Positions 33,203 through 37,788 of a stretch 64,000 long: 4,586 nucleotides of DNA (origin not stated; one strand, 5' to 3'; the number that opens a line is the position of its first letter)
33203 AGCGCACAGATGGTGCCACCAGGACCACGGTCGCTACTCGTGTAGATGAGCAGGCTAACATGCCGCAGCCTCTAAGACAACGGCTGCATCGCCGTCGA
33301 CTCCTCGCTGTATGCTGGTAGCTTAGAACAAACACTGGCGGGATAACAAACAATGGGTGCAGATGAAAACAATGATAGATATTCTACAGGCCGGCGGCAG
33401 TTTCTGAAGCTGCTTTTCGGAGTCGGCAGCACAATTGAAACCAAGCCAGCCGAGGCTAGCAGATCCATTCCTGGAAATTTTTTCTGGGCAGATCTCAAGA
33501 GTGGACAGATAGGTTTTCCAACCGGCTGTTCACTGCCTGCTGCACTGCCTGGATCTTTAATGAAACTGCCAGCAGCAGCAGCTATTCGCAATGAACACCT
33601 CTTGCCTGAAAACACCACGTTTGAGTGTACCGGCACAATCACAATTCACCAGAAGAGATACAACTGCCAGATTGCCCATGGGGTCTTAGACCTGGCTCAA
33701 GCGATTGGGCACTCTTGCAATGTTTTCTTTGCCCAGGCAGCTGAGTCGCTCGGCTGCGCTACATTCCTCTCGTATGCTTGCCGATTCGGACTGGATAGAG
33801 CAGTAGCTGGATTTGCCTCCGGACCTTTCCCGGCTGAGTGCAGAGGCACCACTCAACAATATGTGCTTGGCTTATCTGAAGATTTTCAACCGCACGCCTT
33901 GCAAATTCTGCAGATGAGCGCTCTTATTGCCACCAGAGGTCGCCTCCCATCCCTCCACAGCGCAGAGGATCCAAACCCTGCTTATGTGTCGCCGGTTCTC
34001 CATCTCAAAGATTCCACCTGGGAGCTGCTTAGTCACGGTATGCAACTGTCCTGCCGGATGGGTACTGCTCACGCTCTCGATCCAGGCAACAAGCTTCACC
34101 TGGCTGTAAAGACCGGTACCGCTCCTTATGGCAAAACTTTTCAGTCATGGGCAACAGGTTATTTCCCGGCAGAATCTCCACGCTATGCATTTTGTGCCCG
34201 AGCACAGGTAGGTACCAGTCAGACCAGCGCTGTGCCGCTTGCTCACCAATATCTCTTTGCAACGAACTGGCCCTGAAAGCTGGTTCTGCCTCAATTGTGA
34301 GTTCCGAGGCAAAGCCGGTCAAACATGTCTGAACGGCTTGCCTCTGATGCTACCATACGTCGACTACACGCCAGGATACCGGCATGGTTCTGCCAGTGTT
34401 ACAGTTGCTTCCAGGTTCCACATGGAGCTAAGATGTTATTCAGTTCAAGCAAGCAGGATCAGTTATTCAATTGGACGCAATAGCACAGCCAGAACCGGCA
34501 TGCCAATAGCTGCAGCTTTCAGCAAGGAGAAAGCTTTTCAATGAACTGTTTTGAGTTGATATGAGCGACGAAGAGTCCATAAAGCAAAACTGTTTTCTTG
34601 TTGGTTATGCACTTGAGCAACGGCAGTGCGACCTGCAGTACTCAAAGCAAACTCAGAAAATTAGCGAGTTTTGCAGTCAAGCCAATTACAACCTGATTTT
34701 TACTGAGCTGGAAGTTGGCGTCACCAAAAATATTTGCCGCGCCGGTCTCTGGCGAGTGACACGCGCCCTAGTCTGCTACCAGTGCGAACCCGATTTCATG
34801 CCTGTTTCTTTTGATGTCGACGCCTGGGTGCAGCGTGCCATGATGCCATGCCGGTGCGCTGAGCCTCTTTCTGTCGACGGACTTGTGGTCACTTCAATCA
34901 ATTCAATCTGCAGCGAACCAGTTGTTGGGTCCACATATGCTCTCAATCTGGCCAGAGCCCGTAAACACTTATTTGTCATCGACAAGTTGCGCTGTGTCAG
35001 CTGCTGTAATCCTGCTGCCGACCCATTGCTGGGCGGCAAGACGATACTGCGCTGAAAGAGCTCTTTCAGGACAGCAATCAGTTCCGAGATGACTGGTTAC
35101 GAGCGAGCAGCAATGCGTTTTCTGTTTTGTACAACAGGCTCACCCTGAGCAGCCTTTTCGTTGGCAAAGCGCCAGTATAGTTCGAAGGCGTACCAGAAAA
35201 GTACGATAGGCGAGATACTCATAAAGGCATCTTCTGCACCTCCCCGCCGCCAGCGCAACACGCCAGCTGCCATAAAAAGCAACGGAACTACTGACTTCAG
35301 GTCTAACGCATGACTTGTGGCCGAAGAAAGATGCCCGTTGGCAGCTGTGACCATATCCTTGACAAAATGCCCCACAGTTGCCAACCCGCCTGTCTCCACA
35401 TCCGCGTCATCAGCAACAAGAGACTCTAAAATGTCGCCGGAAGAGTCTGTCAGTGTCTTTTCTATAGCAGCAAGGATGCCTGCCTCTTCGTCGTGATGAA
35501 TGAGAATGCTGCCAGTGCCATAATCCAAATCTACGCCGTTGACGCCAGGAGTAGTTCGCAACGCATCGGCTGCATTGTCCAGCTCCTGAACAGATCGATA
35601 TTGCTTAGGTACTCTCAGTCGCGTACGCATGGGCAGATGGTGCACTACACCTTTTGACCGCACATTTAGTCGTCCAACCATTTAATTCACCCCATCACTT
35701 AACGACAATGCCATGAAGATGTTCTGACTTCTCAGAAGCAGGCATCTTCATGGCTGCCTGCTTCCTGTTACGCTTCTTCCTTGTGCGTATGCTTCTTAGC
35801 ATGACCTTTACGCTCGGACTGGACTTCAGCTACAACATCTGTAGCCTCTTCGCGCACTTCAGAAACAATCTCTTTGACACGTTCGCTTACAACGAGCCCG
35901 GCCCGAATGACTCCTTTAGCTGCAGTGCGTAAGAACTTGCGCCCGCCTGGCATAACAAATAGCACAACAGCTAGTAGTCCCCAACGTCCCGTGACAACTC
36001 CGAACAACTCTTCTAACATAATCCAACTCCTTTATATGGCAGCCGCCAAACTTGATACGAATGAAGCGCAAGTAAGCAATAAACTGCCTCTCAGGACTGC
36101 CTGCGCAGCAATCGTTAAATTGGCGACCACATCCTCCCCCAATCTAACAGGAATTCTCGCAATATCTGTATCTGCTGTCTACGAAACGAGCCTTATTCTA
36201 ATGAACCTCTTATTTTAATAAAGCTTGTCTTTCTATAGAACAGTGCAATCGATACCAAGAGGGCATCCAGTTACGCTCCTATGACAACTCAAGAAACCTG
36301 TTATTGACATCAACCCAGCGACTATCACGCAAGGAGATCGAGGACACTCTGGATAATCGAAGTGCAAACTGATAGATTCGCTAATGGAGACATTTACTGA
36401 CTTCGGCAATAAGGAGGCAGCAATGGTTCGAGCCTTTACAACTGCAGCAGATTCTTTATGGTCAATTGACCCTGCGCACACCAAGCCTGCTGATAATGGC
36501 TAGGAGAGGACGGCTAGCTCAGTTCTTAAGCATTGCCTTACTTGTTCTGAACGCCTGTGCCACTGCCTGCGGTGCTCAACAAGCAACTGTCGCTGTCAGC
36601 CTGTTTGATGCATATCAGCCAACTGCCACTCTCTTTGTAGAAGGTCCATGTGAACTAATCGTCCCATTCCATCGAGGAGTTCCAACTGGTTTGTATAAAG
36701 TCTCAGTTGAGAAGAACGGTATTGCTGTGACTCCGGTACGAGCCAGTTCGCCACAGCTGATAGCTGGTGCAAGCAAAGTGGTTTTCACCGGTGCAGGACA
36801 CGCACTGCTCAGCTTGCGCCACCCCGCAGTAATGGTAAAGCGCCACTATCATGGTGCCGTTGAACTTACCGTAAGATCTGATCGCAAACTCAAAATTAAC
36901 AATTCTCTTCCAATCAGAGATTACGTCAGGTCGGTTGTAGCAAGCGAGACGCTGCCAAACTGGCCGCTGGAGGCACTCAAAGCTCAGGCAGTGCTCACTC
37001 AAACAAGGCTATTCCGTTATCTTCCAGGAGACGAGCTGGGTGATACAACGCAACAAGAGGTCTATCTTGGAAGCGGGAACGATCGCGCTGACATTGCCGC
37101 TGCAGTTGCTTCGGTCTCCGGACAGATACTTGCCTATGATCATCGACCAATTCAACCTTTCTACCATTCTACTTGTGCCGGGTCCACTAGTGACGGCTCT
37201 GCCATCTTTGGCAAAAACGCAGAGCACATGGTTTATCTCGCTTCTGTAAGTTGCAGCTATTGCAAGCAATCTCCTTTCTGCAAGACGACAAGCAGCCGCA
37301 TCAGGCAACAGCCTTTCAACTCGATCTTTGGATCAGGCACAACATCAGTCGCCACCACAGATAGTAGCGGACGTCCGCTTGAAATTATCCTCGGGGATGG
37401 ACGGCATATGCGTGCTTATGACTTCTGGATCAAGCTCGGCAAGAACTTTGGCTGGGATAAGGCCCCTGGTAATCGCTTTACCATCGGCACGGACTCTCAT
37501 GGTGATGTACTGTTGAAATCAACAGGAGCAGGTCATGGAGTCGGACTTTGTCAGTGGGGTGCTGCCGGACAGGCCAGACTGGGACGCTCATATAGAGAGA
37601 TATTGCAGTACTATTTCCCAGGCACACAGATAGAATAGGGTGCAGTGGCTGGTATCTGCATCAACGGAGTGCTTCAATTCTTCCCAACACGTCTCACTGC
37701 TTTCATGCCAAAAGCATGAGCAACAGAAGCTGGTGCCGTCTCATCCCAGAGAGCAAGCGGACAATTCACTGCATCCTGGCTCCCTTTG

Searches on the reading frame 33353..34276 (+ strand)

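Call 3: search_protein_families(library=pfam, proteins=[window:33353-34276:+], max_evalue=0.01)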
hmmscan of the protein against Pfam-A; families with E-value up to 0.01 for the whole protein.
window:33353-34276:+ (307 aa): 1 family
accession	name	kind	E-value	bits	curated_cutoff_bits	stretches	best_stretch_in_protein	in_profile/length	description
PF00905.27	Transpeptidase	-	8.1e-22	78.2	22.1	1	66-288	42-282/299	Penicillin binding protein transpeptidase domain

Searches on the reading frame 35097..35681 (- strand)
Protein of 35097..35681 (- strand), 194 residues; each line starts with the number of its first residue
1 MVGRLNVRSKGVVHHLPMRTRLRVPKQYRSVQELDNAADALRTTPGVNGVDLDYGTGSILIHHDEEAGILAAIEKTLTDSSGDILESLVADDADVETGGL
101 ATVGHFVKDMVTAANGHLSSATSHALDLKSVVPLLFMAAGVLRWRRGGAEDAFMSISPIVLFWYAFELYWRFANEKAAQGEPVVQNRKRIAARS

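Call 3: search_protein_families(library=pfam, proteins=[window:35097-35681:-], max_evalue=0.01)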
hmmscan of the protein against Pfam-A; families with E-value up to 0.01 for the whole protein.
window:35097-35681:- (194 aa): 1 family
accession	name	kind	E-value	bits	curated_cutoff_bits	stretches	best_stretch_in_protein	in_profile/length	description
PF19991.5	HMA_2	-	5.3e-12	46.4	30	1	12-166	10-152/154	Heavy metal associated domain 2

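Call 4: search_protein_families(library=ncbifam, proteins=[window:35097-35681:-], max_evalue=0.01)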
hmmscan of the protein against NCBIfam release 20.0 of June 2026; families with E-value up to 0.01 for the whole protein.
window:35097-35681:- (194 aa): 0 families

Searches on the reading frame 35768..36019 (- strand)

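Call 61: search_protein_families(library=pfam, proteins=[window:35768-36019:-], max_evalue=0.001)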
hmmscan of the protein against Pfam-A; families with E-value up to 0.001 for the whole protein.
window:35768-36019:- (83 aa): 1 family
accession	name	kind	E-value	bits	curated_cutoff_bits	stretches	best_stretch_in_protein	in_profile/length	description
PF17195.9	DUF5132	-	2.9e-05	24.5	25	1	34-69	6-41/47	Protein of unknown function (DUF5132)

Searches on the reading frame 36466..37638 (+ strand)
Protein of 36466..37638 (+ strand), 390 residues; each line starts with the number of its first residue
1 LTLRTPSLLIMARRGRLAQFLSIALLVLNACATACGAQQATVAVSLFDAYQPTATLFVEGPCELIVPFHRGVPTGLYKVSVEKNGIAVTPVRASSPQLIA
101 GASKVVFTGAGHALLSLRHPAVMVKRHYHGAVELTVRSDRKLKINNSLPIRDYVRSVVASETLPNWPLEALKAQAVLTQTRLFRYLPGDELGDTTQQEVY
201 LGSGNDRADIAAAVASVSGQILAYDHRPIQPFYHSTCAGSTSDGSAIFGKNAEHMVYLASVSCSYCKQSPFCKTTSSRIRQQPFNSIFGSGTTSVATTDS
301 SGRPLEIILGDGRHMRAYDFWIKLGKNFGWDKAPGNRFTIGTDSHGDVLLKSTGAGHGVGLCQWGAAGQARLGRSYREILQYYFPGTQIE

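Call 3: search_protein_families(library=pfam, proteins=[window:36466-37638:+], max_evalue=0.01)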
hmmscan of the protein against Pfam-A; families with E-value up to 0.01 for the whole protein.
window:36466-37638:+ (390 aa): 1 family
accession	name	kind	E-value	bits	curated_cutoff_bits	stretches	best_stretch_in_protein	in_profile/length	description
PF08486.15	SpoIID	-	1.3e-16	61.4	23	1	139-224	2-97/97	Stage II sporulation protein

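Call 4: search_protein_families(library=ncbifam, proteins=[window:36466-37638:+], max_evalue=0.01)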
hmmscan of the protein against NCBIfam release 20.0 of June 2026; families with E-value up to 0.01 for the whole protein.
window:36466-37638:+ (390 aa): 2 families
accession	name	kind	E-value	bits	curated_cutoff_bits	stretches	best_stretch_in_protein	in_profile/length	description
TIGR02669.1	SpoIID_LytB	domain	2.8e-44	152.1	83.3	2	144-299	2-158/270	SpoIID/LytB domain-containing protein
TIGR02870.1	spore_II_D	equivalog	3.3e-36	125.1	234.75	3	344-390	290-336/338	stage II sporulation protein D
